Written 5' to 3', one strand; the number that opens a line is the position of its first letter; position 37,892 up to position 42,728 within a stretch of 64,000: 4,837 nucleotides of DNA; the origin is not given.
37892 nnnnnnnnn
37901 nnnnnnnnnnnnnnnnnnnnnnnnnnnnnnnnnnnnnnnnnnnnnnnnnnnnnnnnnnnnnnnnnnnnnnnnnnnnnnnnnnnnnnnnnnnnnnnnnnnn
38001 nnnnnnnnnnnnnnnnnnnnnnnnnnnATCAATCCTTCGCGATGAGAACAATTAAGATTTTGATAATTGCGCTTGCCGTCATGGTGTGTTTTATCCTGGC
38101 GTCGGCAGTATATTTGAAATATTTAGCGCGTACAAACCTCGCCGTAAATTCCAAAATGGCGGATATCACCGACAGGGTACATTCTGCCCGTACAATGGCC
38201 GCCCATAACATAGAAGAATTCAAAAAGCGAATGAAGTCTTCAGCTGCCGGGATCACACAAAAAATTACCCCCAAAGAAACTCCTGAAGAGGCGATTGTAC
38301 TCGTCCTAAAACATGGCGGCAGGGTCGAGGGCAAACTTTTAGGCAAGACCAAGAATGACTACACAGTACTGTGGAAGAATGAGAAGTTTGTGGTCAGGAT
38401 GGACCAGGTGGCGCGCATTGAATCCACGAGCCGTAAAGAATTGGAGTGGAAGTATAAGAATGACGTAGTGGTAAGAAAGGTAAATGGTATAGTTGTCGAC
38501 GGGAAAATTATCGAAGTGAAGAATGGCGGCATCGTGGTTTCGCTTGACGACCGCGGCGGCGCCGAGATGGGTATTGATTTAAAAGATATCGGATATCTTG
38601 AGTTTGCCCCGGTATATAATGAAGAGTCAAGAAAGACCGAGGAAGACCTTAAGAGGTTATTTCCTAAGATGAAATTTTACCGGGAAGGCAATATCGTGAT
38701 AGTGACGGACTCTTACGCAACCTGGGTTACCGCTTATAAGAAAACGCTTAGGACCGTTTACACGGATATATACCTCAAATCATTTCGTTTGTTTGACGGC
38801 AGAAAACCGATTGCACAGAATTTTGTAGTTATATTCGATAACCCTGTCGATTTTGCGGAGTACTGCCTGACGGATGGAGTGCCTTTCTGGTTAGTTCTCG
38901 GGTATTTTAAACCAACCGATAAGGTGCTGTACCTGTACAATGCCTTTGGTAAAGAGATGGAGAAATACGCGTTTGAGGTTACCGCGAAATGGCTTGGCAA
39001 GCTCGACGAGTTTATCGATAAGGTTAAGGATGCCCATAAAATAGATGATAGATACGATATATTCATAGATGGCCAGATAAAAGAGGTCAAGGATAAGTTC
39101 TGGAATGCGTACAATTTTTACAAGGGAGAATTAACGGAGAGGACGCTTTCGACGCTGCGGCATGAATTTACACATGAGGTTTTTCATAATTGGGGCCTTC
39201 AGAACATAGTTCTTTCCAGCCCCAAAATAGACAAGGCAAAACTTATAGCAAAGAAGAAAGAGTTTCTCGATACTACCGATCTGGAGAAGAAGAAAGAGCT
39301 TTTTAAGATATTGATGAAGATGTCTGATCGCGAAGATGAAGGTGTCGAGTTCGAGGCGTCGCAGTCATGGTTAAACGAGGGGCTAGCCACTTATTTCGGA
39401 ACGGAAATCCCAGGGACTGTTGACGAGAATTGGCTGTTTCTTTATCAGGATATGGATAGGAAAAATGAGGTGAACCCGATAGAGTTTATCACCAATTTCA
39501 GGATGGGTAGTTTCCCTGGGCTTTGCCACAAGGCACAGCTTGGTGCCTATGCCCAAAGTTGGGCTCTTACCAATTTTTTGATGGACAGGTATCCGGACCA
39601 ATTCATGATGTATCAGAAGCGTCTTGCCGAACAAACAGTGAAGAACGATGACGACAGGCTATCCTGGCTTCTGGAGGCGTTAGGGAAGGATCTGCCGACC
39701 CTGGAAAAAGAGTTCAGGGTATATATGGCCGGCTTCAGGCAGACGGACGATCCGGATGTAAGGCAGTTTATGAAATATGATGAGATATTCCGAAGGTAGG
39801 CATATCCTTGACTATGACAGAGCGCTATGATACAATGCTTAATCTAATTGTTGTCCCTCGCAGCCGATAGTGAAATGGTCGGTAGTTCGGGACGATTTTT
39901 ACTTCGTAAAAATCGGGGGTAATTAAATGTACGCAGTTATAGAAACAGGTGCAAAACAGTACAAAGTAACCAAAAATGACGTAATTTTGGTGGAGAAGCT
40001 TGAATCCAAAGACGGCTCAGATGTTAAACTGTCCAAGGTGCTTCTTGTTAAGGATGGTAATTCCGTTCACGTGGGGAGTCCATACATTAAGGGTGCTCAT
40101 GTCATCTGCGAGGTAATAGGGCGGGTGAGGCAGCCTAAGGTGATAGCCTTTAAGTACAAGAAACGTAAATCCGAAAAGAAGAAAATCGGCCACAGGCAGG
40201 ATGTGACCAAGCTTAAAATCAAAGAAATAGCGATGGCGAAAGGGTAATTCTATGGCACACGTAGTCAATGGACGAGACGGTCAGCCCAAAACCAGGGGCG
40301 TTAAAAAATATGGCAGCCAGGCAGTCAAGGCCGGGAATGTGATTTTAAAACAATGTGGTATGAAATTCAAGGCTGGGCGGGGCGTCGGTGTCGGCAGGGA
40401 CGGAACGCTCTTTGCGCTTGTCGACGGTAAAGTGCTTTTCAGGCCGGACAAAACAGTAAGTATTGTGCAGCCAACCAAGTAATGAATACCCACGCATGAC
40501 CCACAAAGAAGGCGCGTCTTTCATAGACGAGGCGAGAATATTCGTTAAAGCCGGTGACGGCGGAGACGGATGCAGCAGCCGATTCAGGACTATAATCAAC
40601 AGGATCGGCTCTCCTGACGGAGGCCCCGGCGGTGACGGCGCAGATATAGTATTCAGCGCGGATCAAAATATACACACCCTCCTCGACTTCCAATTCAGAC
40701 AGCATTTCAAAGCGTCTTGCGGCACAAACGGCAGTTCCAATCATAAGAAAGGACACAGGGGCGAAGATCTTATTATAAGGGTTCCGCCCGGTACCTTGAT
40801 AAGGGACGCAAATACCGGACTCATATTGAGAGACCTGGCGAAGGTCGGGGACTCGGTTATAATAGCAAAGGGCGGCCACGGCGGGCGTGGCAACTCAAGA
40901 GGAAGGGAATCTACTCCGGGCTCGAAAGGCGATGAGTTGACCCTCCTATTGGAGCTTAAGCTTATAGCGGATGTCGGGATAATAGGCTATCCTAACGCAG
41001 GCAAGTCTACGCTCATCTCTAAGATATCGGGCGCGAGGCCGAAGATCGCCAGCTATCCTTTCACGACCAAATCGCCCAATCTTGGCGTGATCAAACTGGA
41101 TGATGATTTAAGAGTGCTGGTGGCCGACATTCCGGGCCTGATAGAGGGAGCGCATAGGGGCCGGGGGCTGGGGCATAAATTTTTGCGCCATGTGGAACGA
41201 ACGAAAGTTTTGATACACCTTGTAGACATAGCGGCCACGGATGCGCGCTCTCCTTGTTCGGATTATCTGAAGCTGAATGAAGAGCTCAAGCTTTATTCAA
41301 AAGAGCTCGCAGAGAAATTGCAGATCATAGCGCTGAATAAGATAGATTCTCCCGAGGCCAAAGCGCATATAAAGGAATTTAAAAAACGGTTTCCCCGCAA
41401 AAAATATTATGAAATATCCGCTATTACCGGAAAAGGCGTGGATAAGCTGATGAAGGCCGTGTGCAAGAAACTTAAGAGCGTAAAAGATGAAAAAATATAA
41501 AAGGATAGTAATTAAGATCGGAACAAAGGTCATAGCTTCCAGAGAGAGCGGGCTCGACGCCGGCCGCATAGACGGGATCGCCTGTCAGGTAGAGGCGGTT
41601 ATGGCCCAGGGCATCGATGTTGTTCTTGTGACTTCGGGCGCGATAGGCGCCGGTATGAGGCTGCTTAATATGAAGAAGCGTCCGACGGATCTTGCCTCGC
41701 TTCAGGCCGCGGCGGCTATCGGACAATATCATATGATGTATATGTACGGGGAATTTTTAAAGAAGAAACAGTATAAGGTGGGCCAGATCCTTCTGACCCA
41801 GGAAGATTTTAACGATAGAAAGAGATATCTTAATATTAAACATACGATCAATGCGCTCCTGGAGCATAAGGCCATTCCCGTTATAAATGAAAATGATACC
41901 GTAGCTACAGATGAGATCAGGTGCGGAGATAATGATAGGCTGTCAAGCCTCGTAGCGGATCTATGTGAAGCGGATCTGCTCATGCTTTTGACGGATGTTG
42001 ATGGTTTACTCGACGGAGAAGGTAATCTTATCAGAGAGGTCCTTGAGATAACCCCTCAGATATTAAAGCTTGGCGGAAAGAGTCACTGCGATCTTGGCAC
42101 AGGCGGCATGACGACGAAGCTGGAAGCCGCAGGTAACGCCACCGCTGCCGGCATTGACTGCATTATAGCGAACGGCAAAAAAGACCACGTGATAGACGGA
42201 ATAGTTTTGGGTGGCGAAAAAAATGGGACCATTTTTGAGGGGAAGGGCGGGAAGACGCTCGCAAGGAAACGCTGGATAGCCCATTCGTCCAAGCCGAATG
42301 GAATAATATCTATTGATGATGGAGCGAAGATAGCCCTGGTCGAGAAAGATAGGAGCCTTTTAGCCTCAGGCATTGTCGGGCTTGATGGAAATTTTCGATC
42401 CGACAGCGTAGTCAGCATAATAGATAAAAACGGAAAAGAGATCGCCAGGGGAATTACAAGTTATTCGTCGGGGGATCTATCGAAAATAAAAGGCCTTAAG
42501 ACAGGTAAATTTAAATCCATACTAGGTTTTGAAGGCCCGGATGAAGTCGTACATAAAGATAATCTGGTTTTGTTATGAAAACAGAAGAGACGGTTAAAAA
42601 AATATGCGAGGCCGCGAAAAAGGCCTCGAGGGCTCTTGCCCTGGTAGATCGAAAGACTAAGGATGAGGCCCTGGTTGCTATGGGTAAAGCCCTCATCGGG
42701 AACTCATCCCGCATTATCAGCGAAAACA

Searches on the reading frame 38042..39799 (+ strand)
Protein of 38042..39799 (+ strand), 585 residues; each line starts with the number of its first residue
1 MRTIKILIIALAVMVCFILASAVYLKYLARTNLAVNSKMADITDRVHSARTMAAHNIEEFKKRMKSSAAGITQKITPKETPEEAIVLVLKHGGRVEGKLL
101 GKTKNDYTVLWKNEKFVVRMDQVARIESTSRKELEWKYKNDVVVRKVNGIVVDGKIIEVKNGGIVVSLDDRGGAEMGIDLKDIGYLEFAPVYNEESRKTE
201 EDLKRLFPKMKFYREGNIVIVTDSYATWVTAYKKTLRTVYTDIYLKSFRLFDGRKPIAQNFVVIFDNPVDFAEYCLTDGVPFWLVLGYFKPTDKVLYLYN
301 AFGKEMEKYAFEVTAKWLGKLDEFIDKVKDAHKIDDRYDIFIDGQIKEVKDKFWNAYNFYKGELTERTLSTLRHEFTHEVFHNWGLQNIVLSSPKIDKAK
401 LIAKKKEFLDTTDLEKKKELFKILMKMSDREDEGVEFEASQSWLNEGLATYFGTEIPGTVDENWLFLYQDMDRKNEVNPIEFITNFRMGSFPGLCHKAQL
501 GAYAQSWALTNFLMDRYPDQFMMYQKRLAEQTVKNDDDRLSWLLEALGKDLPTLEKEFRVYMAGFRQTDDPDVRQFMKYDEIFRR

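Call 86: search_protein_families(library=pfam, proteins=[window:38042-39799:+], max_evalue=0.00001)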
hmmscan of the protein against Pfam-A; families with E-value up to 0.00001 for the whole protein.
window:38042-39799:+ (585 aa): 1 family
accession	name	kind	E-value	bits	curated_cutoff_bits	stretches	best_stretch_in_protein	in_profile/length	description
PF07607.17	DUF1570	-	2e-07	31.8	22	0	440-531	26-125/129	Protein of unknown function (DUF1570)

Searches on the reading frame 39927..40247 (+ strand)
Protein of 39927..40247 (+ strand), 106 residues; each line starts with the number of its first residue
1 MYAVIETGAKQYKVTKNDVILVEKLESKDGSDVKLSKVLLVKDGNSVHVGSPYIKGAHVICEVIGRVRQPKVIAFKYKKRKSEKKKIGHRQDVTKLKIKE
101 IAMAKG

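Call 68: search_protein_families(library=pfam, proteins=[window:39927-40247:+], max_evalue=0.01)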
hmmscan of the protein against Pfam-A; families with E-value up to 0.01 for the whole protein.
window:39927-40247:+ (106 aa): 1 family
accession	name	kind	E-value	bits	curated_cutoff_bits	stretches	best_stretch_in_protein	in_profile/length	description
PF00829.26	Ribosomal_L21p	-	2.4e-35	121.2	27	1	1-101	1-99/99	Ribosomal prokaryotic L21 protein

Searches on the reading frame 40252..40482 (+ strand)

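Call 68: search_protein_families(library=pfam, proteins=[window:40252-40482:+], max_evalue=0.01)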
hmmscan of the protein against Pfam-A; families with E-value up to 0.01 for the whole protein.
window:40252-40482:+ (76 aa): 1 family
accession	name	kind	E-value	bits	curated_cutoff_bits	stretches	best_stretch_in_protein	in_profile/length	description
PF01016.24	Ribosomal_L27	-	1.5e-23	83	20.5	1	6-68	11-73/79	Ribosomal L27 protein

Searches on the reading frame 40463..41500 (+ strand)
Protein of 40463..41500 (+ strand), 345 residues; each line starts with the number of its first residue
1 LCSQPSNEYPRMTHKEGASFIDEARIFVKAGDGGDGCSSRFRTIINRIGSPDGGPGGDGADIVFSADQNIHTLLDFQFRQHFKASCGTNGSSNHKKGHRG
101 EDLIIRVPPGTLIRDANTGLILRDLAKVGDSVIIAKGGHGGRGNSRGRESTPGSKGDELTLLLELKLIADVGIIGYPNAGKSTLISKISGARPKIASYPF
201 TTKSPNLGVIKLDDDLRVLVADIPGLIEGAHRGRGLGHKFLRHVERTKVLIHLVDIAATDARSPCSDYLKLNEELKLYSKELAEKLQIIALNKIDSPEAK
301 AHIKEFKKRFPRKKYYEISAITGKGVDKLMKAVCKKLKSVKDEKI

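Call 86: search_protein_families(library=pfam, proteins=[window:40463-41500:+], max_evalue=0.00001)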
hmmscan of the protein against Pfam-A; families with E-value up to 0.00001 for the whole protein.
window:40463-41500:+ (345 aa): 3 families
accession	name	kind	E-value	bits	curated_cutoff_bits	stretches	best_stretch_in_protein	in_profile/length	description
PF01018.28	GTP1_OBG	-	1.3e-44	152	27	1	21-167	1-155/155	GTP1/OBG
PF01926.29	MMR_HSR1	-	3.1e-26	92.1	21.9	1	170-293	1-113/113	50S ribosome-binding GTPase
PF02421.24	FeoB_N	-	9.1e-10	38.7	27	1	171-332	3-155/156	Ferrous iron transport protein B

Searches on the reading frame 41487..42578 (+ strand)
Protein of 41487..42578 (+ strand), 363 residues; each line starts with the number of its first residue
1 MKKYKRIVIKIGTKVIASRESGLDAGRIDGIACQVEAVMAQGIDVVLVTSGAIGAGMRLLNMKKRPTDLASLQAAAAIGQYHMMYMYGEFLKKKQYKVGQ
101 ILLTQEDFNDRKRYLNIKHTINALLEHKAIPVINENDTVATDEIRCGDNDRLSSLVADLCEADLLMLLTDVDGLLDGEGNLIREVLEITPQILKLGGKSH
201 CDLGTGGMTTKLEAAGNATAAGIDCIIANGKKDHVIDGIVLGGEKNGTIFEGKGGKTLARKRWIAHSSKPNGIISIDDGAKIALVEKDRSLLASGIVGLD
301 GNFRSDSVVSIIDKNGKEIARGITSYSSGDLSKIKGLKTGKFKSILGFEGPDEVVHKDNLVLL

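Call 86: search_protein_families(library=pfam, proteins=[window:41487-42578:+], max_evalue=0.00001)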
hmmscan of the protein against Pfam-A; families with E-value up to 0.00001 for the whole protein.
window:41487-42578:+ (363 aa): 2 families
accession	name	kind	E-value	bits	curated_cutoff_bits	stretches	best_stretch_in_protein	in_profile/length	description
PF00696.33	AA_kinase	-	2.4e-41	142.4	24.9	1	5-229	1-234/234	Amino acid kinase family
PF01472.26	PUA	-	2.2e-17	63.2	24.8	1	273-346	2-74/74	PUA domain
